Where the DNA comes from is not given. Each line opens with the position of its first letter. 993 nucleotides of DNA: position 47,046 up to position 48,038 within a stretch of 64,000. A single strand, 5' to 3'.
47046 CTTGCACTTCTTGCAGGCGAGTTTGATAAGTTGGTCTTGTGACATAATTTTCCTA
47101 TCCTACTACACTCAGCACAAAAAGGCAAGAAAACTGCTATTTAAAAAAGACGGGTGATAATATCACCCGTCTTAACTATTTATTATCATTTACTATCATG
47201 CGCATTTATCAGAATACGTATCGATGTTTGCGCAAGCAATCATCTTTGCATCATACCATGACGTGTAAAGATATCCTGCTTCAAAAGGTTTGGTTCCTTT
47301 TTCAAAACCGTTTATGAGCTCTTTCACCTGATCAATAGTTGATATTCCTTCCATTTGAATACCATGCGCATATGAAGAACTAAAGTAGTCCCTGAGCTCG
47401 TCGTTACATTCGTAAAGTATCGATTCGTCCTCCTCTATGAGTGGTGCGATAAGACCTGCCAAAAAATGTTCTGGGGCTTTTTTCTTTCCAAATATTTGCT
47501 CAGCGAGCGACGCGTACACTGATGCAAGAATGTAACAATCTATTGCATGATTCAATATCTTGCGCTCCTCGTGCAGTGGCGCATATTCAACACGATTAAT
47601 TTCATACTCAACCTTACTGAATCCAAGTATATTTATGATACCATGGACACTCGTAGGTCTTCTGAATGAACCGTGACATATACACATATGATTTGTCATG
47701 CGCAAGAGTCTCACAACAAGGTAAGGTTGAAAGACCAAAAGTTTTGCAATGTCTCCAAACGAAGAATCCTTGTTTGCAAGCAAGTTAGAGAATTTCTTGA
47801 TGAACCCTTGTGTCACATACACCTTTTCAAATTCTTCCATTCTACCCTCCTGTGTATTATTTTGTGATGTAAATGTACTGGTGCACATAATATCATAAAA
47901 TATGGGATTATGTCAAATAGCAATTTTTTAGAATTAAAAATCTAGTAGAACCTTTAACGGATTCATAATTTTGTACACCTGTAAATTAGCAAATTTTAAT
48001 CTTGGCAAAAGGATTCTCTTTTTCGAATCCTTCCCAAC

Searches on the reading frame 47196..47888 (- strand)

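Call 9: search_protein_families(library=pfam, proteins=[window:47196-47888:-], max_evalue=0.001)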
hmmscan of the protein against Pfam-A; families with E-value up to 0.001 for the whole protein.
window:47196-47888:- (230 aa): 1 family
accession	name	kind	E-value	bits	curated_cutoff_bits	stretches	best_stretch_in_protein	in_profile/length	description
PF08668.18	HDOD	-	0.00026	21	22.9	1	30-148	8-128/196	HDOD domain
